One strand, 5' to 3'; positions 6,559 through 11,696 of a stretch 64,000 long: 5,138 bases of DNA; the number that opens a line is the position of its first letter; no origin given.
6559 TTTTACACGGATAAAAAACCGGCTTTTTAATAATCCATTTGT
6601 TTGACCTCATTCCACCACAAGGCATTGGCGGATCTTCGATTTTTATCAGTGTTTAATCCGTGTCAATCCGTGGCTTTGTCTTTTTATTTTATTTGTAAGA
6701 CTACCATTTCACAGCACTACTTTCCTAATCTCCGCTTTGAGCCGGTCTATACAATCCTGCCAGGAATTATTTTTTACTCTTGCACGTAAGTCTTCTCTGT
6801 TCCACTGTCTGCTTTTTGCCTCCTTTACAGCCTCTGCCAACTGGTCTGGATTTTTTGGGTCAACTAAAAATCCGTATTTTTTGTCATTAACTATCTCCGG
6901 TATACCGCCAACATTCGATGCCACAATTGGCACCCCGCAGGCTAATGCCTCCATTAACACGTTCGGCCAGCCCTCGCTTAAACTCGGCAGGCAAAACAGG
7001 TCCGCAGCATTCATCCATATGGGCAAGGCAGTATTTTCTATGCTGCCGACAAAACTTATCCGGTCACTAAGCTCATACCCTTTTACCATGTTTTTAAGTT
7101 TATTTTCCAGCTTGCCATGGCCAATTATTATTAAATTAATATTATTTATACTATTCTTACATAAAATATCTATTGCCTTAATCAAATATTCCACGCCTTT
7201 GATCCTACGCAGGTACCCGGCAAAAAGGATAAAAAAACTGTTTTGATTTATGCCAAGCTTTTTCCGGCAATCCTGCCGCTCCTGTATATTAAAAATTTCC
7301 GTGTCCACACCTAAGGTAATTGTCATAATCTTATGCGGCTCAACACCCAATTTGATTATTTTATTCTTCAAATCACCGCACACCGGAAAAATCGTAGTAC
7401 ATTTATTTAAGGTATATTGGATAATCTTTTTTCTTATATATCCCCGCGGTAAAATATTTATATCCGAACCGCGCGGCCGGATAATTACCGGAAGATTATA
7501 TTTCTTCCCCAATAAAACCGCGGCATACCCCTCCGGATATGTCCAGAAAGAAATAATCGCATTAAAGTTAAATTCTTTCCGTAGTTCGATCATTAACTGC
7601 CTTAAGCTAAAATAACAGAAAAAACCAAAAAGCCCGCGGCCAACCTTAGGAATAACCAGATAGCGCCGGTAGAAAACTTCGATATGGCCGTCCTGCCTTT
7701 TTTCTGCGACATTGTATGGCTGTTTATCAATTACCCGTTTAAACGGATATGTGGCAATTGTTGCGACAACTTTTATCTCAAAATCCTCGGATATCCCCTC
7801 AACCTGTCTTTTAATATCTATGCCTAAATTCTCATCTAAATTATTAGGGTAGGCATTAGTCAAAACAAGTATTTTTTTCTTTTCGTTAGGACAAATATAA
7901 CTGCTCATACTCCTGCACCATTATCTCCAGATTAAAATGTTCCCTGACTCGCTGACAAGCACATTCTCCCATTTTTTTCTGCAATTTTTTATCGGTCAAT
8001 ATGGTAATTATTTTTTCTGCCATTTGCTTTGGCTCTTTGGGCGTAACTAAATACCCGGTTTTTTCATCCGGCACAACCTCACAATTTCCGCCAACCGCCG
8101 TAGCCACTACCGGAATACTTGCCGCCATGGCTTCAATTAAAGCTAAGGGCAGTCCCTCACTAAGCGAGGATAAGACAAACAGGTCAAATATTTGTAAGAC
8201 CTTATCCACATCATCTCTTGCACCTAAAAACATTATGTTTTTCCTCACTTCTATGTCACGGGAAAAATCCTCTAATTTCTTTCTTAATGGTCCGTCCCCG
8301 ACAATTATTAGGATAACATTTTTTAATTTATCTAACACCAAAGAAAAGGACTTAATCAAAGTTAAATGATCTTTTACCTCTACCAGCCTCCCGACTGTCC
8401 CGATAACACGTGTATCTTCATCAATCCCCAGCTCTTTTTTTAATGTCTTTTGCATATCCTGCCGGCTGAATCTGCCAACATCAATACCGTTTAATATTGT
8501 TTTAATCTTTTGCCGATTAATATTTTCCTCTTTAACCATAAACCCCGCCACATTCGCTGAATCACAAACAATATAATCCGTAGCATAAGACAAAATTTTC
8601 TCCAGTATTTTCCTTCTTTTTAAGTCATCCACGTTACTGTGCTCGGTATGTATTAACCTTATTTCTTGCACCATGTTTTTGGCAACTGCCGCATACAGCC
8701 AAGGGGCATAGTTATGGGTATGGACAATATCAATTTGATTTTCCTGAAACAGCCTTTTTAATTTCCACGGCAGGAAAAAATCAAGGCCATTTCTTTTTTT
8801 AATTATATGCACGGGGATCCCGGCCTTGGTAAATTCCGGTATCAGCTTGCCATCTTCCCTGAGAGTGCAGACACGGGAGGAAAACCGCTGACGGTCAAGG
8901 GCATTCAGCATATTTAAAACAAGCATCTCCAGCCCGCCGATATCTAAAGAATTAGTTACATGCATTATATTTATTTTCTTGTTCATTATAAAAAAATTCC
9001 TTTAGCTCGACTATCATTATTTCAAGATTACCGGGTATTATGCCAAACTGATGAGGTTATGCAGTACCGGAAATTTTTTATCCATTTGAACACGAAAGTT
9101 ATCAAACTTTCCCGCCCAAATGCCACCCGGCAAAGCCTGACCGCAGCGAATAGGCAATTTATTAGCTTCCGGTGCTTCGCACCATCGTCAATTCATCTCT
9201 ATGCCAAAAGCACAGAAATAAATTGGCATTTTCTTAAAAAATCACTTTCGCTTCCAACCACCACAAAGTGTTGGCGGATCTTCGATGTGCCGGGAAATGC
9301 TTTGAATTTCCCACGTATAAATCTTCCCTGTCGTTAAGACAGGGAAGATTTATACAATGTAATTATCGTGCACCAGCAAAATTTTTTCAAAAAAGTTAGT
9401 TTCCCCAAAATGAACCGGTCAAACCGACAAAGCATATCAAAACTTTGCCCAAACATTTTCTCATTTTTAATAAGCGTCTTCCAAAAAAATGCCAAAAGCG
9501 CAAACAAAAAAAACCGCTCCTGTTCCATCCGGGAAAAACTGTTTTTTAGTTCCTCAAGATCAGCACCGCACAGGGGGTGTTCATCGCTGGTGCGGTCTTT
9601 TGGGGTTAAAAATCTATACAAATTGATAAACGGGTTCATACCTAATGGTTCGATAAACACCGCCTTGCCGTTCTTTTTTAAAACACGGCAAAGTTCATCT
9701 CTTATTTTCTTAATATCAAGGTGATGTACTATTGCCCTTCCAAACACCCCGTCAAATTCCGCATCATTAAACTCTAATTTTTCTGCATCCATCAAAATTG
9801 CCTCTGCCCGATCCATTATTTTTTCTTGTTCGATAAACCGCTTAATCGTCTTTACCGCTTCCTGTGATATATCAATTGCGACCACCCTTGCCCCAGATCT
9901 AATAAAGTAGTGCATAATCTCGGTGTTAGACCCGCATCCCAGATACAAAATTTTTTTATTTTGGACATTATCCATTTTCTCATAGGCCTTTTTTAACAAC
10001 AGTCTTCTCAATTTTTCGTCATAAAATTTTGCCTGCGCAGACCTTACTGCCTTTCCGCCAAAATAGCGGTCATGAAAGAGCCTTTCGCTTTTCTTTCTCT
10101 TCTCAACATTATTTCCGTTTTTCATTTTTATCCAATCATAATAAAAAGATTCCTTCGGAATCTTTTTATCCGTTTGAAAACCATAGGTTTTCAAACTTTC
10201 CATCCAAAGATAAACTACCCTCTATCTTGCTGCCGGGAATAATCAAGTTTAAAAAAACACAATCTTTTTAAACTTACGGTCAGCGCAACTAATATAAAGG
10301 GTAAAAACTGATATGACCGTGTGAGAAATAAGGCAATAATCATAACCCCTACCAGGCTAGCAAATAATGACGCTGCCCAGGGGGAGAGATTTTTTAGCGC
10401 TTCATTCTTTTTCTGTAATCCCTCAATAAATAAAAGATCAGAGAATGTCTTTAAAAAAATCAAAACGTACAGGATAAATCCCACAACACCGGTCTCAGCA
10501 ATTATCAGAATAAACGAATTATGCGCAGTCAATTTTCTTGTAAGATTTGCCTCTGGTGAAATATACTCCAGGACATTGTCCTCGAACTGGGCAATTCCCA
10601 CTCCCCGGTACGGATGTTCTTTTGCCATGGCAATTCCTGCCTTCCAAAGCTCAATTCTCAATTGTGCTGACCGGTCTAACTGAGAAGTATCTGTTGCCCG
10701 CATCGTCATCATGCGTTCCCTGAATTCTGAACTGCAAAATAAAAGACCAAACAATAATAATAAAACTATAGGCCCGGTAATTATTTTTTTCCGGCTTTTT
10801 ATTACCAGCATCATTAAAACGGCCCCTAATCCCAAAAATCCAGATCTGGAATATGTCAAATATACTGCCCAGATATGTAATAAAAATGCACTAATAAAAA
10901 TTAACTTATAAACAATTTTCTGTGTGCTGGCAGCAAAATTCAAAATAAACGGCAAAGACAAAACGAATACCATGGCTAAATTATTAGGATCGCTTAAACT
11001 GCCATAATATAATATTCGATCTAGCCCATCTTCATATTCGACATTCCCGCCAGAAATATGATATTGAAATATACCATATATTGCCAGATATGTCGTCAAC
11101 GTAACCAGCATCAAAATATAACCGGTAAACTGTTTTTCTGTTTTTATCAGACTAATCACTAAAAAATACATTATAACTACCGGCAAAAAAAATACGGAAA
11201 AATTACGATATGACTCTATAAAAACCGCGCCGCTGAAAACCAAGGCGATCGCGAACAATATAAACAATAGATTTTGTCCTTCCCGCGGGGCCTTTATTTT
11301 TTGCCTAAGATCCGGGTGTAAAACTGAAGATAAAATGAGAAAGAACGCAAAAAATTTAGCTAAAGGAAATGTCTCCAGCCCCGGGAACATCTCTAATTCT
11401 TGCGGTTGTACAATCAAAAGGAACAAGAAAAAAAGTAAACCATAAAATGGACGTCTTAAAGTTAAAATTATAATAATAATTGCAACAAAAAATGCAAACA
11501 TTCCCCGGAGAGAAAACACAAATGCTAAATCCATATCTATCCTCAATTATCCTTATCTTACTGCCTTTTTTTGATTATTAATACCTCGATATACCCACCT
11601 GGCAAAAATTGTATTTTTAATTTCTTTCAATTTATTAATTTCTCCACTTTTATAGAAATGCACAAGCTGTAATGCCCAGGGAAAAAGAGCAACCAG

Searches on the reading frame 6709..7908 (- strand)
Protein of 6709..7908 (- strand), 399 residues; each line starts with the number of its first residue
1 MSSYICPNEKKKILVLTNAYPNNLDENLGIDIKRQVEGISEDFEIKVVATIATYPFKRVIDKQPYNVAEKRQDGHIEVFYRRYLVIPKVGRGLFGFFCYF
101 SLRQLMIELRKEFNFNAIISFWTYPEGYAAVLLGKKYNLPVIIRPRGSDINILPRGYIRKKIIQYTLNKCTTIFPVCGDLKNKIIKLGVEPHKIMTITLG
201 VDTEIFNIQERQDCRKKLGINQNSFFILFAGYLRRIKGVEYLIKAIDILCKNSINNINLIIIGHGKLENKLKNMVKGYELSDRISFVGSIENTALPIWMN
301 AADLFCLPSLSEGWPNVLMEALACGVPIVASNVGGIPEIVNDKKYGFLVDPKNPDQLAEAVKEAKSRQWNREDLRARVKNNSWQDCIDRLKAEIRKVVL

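Call 17: search_protein_families(library=pfam, proteins=[window:6709-7908:-])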
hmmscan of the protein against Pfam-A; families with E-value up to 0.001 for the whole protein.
window:6709-7908:- (399 aa): 5 families
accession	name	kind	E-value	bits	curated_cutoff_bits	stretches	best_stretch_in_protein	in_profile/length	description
PF00534.26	Glycos_transf_1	-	1.3e-48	165.2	26.4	1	211-381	2-168/172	Glycosyl transferases group 1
PF13692.12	Glyco_trans_1_4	-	2.6e-38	131.9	27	1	227-363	4-138/142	Glycosyl transferases group 1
PF20706.3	GT4-conflict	-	2.5e-10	40.3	26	1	184-365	161-340/385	Family 4 Glycosyltransferase in conflict systems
PF13439.12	Glyco_transf_4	-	4.2e-09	37.1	28.5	1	76-204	38-169/170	Glycosyltransferase Family 4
PF13524.12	Glyco_trans_1_2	-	0.00043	20.7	25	1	277-378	23-125/144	Glycosyl transferase-like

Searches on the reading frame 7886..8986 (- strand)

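Call 17: search_protein_families(library=pfam, proteins=[window:7886-8986:-])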
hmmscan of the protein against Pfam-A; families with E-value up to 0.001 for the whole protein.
window:7886-8986:- (366 aa): 7 families
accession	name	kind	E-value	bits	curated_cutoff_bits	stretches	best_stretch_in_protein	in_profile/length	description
PF00534.26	Glycos_transf_1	-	3e-46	157.5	26.4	1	179-343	2-169/172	Glycosyl transferases group 1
PF13692.12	Glyco_trans_1_4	-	6.2e-37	127.4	27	1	193-332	2-142/142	Glycosyl transferases group 1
PF13439.12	Glyco_transf_4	-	1.1e-27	97.5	28.5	1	16-171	1-169/170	Glycosyltransferase Family 4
PF13579.12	Glyco_trans_4_4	-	4.7e-10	40.5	29.7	1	17-120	1-106/158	Glycosyl transferase 4-like domain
PF13477.12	Glyco_trans_4_2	-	3.5e-07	30.9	23.4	1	21-143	11-139/139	Glycosyl transferase 4-like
PF20706.3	GT4-conflict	-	0.00011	21.8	26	1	235-316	249-335/385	Family 4 Glycosyltransferase in conflict systems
PF13524.12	Glyco_trans_1_2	-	0.00013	22.4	25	1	278-360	62-142/144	Glycosyl transferase-like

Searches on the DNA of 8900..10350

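Call 57: search_rna_families(source=window, start=8900, end=10350, threshold=evalue, max_evalue=5)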
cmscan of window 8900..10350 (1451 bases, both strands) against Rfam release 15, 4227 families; matches with E-value up to 5: 8.
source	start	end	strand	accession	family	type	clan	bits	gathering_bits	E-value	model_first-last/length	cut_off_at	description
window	9290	9402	-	RF03922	MIR2119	Gene; miRNA;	-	26.9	73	0.63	1-188/188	no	MIR2119 microRNA precursor family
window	10067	10197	-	RF02194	HPnc0260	Gene; antisense;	-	26.5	59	4.6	1-156/156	no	Bacterial antisense RNA HPnc0260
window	10157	10214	+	RF00555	L13_leader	Cis-reg; leader;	-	22.9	44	1.6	1-60/60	no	Ribosomal protein L13 leader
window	9464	9612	+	RF03532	SQ2397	Cis-reg;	-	19.2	100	1.4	1-243/243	no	Cis-regulator of HTH transcription factor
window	9319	9421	-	RF01822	RsaJ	Gene; sRNA;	-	19.1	100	0.078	1-287/287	no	RNA Staph. aureus A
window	10139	10199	-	RF01859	Phe_leader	Cis-reg; leader;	-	18.4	55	4.8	1-125/125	no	Phenylalanine leader peptide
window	9311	9359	-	RF04128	MIR8562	Gene; miRNA;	-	17.4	211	2.4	1-242/242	no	MIR8562 microRNA precursor family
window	9319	9468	-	RF02453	ncr952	Gene; sRNA;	-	15.2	100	1.7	1-143/143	no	Bacillus sRNA ncr952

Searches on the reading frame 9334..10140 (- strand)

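Call 17: search_protein_families(library=pfam, proteins=[window:9334-10140:-])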
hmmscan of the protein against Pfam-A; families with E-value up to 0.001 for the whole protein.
window:9334-10140:- (268 aa): 11 families
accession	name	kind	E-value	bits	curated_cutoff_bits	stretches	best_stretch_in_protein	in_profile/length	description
PF08241.18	Methyltransf_11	-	2.3e-17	63.9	21.2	1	65-162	1-95/95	Methyltransferase domain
PF13649.12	Methyltransf_25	-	6.9e-15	55.9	27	1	64-158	1-97/97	Methyltransferase domain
PF13847.12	Methyltransf_31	-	3.2e-12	46.8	27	1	60-169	3-116/145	Methyltransferase domain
PF08242.18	Methyltransf_12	-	3e-07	31.5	30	1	67-159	3-97/98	Methyltransferase domain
PF01209.24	Ubie_methyltran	-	3e-07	30.5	20.1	1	50-164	37-153/233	ubiE/COQ5 methyltransferase family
PF05724.17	TPMT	-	1.2e-05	25.6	26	1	40-110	18-87/218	Thiopurine S-methyltransferase (TPMT)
PF02353.26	CMAS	-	2.9e-05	23.9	27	1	49-146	51-145/273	Mycolic acid cyclopropane synthetase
PF13489.12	Methyltransf_23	-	0.00015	21.9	27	1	40-167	9-121/164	Methyltransferase domain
PF08003.17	Methyltransf_9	-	0.00037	20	23.8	1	54-170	109-224/315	Protein of unknown function (DUF1698)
PF03848.20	TehB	-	0.00044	20.2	20.4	1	53-147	23-114/193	Tellurite resistance protein TehB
PF06325.19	PrmA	-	0.00093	19.2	22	0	52-161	154-257/296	Ribosomal protein L11 methyltransferase (PrmA)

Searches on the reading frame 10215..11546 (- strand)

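Call 17: search_protein_families(library=pfam, proteins=[window:10215-11546:-])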
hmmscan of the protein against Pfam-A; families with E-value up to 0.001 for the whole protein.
window:10215-11546:- (443 aa): 2 families
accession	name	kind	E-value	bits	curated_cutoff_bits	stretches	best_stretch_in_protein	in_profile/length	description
PF04932.20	Wzy_C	-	7.5e-24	84.6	31.7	1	220-361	2-149/149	O-Antigen ligase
PF19358.4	DUF5935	-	3.8e-07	30.6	23.6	1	17-202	5-186/193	Family of unknown function (DUF5935)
